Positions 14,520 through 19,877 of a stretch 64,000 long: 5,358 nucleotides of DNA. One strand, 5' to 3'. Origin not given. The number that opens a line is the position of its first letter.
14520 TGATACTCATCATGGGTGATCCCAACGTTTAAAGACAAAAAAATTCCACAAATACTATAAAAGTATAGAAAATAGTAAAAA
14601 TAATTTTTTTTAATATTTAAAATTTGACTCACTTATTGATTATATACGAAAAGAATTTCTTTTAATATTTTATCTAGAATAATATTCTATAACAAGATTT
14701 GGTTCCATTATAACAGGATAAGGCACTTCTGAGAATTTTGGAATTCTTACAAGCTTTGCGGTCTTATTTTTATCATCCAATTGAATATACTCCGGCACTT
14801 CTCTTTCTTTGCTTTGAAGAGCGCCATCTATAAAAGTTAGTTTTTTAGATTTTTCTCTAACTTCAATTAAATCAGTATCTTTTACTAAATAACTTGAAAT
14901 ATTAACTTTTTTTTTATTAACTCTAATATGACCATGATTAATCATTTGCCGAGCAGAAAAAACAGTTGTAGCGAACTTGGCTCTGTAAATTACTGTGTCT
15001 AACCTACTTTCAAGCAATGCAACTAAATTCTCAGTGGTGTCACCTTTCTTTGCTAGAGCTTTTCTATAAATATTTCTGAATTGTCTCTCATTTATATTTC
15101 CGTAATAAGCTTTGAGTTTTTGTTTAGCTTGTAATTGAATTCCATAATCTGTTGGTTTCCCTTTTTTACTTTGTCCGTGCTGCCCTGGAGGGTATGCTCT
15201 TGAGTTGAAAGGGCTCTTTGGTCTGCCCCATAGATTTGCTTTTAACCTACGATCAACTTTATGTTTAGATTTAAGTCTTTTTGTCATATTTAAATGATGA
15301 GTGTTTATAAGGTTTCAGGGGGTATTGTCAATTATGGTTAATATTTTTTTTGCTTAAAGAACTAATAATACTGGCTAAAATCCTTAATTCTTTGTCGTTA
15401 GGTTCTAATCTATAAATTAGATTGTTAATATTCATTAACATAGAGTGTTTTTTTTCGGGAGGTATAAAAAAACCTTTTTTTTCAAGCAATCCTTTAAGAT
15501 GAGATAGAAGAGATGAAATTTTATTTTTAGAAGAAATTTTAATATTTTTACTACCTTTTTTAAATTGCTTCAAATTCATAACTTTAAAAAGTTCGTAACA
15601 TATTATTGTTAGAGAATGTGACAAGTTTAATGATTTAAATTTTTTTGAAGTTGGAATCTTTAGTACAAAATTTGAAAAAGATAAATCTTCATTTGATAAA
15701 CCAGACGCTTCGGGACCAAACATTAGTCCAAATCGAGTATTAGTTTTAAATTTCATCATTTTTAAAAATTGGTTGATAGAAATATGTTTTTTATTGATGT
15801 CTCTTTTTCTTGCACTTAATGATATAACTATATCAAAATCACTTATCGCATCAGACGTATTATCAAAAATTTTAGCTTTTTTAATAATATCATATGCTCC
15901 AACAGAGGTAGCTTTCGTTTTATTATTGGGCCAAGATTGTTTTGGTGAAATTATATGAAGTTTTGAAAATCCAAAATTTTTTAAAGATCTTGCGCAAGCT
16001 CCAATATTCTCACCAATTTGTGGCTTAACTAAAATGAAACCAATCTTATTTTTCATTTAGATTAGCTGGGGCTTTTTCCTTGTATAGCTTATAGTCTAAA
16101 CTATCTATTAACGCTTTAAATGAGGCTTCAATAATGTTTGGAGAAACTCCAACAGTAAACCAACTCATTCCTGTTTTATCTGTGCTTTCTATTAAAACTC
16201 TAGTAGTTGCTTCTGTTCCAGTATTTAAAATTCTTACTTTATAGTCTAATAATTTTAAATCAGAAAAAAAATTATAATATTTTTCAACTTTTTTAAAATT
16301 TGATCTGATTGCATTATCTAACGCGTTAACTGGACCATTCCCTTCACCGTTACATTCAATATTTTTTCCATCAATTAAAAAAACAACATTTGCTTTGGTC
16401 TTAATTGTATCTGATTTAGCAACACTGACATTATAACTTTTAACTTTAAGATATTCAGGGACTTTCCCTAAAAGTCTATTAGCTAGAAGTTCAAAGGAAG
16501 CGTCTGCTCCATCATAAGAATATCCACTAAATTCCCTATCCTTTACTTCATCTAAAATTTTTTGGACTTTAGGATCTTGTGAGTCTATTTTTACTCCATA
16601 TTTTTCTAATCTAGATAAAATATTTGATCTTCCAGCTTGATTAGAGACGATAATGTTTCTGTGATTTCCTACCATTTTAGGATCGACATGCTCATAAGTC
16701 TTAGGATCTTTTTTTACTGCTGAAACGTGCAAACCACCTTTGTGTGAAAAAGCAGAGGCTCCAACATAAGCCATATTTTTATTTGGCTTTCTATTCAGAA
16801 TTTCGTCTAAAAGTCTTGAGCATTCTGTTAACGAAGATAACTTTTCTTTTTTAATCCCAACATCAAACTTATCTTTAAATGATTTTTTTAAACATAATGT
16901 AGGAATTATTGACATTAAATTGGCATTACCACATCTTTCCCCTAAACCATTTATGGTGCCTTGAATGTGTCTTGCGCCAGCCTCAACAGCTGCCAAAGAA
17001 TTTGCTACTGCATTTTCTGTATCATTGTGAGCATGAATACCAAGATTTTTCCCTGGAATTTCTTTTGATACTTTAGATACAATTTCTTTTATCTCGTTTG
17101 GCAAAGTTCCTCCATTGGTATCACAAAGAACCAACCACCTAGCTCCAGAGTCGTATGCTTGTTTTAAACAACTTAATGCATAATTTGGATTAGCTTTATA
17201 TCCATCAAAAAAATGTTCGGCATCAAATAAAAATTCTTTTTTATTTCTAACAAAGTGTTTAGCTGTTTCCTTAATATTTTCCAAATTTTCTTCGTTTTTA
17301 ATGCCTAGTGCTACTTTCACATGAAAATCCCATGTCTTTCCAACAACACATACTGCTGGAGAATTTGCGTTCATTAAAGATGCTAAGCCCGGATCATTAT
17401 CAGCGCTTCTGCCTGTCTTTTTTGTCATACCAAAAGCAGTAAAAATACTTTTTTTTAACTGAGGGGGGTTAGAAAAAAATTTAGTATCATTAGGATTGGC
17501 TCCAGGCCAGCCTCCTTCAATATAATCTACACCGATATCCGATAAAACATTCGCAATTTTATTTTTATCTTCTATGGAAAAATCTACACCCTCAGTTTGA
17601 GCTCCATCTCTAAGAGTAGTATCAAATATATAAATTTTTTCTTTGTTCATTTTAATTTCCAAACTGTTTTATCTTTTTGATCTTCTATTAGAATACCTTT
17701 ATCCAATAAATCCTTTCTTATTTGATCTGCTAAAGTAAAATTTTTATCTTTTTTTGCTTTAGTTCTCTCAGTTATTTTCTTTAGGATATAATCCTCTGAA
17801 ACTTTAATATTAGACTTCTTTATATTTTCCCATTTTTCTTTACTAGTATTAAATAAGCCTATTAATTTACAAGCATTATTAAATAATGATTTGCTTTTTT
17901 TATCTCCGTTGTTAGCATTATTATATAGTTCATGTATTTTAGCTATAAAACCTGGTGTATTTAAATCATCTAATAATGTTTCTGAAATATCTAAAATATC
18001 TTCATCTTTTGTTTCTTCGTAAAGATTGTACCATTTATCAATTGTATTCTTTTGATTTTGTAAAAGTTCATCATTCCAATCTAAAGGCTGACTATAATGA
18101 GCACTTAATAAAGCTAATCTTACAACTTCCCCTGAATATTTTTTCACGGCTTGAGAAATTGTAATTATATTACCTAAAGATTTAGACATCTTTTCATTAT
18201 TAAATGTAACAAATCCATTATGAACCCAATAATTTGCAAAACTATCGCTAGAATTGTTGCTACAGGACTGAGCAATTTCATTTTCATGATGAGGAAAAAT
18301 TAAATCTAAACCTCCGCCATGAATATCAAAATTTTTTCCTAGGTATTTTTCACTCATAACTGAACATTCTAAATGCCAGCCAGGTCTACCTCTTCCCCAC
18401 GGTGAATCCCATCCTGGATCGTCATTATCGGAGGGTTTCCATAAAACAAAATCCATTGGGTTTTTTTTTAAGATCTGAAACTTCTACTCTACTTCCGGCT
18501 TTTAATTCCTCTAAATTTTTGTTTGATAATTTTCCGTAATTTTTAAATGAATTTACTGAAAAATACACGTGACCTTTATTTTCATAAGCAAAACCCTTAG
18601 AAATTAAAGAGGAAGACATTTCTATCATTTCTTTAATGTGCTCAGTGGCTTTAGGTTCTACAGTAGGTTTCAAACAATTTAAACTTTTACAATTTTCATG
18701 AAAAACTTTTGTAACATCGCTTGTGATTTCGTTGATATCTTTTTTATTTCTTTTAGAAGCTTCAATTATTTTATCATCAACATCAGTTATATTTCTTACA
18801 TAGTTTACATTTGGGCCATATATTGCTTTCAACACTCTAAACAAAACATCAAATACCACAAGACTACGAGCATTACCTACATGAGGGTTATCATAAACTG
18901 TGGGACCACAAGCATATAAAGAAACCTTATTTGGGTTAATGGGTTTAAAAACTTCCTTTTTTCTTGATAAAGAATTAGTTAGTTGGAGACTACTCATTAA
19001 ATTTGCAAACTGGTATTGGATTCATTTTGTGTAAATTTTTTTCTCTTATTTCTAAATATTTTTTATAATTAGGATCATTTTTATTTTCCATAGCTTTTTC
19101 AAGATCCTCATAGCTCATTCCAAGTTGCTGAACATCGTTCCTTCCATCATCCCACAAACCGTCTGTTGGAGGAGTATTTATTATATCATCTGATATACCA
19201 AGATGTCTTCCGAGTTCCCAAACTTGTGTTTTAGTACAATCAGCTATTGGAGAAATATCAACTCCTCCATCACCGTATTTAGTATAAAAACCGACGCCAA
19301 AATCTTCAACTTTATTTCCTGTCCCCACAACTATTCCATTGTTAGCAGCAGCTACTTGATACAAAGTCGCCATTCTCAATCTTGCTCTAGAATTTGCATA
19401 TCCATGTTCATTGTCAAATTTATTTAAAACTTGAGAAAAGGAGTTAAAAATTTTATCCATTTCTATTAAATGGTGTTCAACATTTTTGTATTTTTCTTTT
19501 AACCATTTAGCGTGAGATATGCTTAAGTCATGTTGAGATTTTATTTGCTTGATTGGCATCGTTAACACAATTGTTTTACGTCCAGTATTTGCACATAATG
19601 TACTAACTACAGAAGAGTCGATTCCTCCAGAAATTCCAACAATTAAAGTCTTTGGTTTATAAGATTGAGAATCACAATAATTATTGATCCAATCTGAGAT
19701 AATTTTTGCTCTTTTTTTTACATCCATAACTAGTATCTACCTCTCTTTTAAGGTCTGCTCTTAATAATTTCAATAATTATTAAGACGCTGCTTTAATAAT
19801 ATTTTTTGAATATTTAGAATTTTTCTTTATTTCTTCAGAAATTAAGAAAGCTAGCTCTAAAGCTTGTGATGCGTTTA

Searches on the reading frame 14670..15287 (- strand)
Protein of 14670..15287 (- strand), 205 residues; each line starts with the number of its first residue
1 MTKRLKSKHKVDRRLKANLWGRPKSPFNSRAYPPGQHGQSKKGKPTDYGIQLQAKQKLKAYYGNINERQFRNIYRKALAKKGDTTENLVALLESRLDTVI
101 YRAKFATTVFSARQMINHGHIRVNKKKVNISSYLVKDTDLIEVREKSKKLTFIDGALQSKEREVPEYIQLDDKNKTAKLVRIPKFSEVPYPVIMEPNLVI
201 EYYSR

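Call 85: search_protein_families(library=pfam, max_evalue=1e-10, proteins=[window:14670-15287:-])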
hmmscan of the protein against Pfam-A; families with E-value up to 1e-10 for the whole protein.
window:14670-15287:- (205 aa): 2 families
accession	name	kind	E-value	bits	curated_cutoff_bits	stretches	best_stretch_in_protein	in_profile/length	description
PF00163.24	Ribosomal_S4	-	1.6e-24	86.8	23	1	6-93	4-95/95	Ribosomal protein S4/S9 N-terminal domain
PF01479.30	S4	-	5.3e-16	58.5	22.8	1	95-141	2-48/48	S4 domain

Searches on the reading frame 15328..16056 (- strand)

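Call 85: search_protein_families(library=pfam, max_evalue=1e-10, proteins=[window:15328-16056:-])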
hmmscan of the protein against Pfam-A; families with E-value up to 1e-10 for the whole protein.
window:15328-16056:- (242 aa): 1 family
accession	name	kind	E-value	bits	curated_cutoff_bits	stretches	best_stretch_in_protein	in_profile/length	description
PF00588.24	SpoU_methylase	-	3.6e-28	98.9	29.7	1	7-154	4-142/142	SpoU rRNA Methylase family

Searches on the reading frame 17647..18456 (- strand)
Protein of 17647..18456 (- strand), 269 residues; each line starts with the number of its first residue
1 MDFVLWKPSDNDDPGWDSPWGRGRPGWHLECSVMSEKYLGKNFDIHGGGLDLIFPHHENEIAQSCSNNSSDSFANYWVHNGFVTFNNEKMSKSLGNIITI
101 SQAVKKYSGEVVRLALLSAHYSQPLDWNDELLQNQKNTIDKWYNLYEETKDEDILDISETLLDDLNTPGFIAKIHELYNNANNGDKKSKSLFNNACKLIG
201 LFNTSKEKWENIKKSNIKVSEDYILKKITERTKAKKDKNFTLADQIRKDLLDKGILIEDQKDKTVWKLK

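Call 85: search_protein_families(library=pfam, max_evalue=1e-10, proteins=[window:17647-18456:-])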
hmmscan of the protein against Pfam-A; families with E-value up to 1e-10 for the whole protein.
window:17647-18456:- (269 aa): 1 family
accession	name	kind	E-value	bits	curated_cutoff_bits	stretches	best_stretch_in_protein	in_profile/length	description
PF01406.26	tRNA-synt_1e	-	2.8e-64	217.8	27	1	1-136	166-300/301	tRNA synthetases class I (C) catalytic domain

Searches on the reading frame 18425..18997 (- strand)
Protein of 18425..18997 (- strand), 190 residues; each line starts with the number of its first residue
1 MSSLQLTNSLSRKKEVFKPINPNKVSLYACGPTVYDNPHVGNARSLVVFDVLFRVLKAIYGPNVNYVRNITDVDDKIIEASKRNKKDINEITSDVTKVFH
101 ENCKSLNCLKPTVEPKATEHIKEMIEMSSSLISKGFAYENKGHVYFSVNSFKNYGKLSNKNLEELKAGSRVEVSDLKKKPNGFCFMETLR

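Call 85: search_protein_families(library=pfam, max_evalue=1e-10, proteins=[window:18425-18997:-])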
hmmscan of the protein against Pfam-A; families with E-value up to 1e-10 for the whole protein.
window:18425-18997:- (190 aa): 1 family
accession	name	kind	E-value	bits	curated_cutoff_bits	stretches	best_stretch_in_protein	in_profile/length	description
PF01406.26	tRNA-synt_1e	-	7.1e-55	186.9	27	1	17-184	2-169/301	tRNA synthetases class I (C) catalytic domain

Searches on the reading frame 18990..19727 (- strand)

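Call 85: search_protein_families(library=pfam, max_evalue=1e-10, proteins=[window:18990-19727:-])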
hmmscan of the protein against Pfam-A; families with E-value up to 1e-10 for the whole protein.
window:18990-19727:- (245 aa): 1 family
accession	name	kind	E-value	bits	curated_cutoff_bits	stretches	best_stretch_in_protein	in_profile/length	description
PF02540.23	NAD_synthase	-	8.8e-48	163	21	1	10-218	5-211/242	NAD synthase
